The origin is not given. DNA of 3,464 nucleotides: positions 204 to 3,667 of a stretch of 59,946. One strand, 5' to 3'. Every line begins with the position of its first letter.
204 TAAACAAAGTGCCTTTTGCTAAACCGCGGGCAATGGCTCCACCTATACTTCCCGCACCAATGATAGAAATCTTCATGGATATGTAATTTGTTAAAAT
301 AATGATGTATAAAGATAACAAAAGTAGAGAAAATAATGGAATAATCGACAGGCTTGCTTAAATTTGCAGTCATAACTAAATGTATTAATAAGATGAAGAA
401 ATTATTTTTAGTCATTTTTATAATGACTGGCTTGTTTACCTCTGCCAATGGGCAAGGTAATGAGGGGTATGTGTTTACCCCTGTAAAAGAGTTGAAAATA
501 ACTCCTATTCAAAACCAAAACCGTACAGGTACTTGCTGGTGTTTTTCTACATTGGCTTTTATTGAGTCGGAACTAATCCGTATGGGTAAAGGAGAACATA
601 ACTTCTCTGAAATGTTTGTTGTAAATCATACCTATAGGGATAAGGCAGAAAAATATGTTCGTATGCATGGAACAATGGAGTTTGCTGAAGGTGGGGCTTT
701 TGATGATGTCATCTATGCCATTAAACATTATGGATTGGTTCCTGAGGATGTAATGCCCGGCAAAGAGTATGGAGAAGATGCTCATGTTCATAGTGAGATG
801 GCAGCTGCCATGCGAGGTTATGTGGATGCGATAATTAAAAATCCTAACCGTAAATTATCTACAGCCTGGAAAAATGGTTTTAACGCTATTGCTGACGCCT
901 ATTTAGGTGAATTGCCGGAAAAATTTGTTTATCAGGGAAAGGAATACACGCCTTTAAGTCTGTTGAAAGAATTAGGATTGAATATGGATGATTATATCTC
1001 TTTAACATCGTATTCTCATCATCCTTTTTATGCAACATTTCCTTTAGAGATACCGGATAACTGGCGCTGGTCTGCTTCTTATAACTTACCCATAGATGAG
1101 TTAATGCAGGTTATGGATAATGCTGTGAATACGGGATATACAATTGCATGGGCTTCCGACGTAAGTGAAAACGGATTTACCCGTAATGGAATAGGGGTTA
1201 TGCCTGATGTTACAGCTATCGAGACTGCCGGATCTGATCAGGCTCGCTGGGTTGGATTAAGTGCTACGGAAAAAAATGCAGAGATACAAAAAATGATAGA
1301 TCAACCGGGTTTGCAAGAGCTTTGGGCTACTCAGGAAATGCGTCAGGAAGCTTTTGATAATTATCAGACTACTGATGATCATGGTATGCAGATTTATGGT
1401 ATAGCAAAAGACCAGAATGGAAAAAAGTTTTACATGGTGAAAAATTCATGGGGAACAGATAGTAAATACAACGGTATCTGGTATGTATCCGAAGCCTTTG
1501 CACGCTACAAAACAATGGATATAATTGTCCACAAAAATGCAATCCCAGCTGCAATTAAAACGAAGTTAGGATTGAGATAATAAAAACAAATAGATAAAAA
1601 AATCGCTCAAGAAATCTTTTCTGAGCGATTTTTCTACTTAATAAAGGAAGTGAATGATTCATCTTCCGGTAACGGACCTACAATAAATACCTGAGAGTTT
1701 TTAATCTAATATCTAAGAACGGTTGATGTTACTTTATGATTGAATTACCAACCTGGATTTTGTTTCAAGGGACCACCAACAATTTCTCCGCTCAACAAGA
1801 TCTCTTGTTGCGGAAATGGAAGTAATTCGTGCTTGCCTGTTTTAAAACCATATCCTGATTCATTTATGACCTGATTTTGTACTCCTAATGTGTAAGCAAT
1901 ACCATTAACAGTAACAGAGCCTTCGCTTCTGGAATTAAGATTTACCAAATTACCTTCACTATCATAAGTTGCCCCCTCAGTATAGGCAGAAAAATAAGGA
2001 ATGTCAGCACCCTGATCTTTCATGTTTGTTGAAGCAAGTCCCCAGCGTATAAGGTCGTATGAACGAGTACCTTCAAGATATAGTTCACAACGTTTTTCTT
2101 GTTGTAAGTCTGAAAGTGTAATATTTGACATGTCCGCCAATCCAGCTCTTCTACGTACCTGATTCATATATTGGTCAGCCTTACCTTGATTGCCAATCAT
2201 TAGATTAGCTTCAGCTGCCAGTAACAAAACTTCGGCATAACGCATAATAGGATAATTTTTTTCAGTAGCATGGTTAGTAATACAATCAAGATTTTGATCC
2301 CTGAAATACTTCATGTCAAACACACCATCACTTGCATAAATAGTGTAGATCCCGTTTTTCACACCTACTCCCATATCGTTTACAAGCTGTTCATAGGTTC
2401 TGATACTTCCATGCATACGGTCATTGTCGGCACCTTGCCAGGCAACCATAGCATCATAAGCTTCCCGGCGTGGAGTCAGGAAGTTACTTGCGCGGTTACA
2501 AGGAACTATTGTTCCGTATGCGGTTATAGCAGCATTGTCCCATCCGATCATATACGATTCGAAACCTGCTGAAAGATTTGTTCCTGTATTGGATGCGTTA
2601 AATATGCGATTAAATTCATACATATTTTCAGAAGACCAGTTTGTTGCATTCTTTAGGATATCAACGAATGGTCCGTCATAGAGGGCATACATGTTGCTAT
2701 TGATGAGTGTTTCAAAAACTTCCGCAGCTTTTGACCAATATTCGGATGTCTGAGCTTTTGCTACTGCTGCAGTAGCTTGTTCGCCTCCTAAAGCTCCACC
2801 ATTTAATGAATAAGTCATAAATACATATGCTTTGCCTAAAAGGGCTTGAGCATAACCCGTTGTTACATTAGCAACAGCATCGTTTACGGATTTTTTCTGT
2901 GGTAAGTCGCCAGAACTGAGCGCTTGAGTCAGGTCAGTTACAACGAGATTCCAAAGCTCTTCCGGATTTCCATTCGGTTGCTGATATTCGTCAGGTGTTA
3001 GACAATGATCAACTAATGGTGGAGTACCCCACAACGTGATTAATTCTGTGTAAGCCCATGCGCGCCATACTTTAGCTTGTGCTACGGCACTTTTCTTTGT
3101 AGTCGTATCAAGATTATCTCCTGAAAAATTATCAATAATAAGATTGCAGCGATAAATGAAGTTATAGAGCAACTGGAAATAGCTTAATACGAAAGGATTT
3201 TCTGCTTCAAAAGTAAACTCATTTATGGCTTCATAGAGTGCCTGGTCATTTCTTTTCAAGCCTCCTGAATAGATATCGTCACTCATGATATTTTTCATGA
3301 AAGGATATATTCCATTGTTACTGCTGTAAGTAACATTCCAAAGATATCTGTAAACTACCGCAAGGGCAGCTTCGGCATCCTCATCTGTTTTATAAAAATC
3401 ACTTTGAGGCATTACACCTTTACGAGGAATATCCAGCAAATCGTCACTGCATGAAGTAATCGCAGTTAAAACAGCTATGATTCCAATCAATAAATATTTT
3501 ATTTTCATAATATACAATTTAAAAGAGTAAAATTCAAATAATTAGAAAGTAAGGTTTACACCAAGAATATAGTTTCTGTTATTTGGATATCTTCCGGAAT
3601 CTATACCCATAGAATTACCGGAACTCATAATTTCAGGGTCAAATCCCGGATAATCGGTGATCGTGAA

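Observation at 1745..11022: HTCS-linked SusC/SusD operon with no recognisable CAZyme but a D-allose-pathway-like cytoplasmic module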

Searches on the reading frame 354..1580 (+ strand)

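Call 3: search_protein_families(library=pfam, proteins=[window:354-1580:+], max_evalue=0.01)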
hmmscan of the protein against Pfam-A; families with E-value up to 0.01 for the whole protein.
window:354-1580:+ (408 aa): 2 families
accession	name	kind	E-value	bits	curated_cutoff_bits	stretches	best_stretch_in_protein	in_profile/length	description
PF03051.21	Peptidase_C1_2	-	8.6e-19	68.1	22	2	45-280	51-328/438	Peptidase C1-like family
PF00112.29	Peptidase_C1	-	3.6e-11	44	20.7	2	46-135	11-91/220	Papain family cysteine protease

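Call 4: search_protein_families(library=ncbifam, proteins=[window:354-1580:+], max_evalue=0.01)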
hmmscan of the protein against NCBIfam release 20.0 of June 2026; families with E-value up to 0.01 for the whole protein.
window:354-1580:+ (408 aa): 0 families

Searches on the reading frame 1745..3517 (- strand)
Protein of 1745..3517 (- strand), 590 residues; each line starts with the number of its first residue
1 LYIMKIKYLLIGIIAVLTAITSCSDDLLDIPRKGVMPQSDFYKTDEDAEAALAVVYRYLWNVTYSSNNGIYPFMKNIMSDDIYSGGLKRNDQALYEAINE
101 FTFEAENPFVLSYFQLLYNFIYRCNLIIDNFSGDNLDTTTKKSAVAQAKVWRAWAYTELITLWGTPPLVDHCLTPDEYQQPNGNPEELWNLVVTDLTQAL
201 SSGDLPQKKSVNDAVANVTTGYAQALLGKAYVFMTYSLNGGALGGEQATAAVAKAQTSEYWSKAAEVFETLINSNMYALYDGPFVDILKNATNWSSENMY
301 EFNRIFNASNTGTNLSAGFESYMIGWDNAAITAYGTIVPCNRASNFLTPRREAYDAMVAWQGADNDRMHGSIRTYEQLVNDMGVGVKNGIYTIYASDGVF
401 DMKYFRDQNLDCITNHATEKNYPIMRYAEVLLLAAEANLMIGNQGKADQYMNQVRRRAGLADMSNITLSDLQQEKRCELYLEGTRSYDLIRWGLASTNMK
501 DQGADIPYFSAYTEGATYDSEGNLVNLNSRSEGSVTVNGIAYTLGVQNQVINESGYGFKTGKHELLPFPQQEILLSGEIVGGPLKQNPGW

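Call 3: search_protein_families(library=pfam, proteins=[window:1745-3517:-], max_evalue=0.01)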
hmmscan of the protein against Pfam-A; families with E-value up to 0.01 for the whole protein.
window:1745-3517:- (590 aa): 3 families
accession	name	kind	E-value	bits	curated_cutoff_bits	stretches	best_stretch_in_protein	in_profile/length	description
PF07980.17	SusD_RagB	-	7.7e-33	114.8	23.1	1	356-590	85-297/297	SusD family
PF14322.12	SusD-like_3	-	2.9e-10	41.1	27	1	46-231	16-190/191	Starch-binding associating with outer membrane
PF12771.13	SusD-like_2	-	4.2e-05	23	27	1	109-202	56-149/415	Starch-binding associating with outer membrane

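Call 4: search_protein_families(library=ncbifam, proteins=[window:1745-3517:-], max_evalue=0.01)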
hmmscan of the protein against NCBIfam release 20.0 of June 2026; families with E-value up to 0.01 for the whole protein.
window:1745-3517:- (590 aa): 2 families
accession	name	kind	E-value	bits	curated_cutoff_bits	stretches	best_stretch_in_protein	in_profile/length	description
NF033071.0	SusD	exception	3.3e-17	61.9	725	2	415-498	432-516/558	starch-binding outer membrane lipoprotein SusD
NF033072.0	NanU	exception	2.5e-11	43.3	425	2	8-165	3-155/521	SusD family outer membrane lipoprotein NanU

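Call 86: search_solved_structures(query=window:1745-3508:-, max_evalue=0.00001)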
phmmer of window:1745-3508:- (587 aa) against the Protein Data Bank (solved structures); distinct sequences matched with E-value up to 0.00001: 19.
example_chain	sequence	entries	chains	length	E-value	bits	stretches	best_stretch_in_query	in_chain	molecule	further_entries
7kv1_A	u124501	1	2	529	5.1e-27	98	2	410-494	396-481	SusD family protein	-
6gcz_A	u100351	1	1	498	3.1e-26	95.4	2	20-268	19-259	Starch-binding associating with outer membrane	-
7kv2_AAA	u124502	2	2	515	2.6e-24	89.1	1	2-494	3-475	RagB/SusD family nutrient uptake outer membrane protein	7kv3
9sje_B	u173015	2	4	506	1.1e-19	73.8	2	1-282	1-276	SusD homolog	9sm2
9rx3_A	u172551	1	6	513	2.2e-19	72.8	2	411-495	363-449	Putative outer membrane starch-binding protein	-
7kv4_AAA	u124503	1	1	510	1.4e-18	70.1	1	5-231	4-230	SusD family protein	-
3i4g_A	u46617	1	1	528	4.2e-18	68.6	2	388-509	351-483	SusD-like carbohydrate binding protein BF1063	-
3jq1_A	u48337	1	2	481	2.3e-16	62.8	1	420-498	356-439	SusD superfamily protein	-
5e75_A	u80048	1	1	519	4.4e-14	55.3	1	33-240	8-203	SusD-like protein BACOVA_02651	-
3kez_A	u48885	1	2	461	5.3e-14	55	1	397-506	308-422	Putative sugar binding protein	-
5e76_A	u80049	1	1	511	1e-13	54.1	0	36-240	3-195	SusD-like protein BACOVA_02651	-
9sjj_A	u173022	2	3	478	3.4e-13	52.4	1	414-489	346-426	SusD homolog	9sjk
3qnk_A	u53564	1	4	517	5.1e-12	48.5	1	417-492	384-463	Putative lipoprotein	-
5t3r_A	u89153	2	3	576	4.1e-11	45.5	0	5-238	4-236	SusD homolog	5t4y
6z8i_A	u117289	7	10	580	4.2e-11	45.5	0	5-238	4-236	SusD homolog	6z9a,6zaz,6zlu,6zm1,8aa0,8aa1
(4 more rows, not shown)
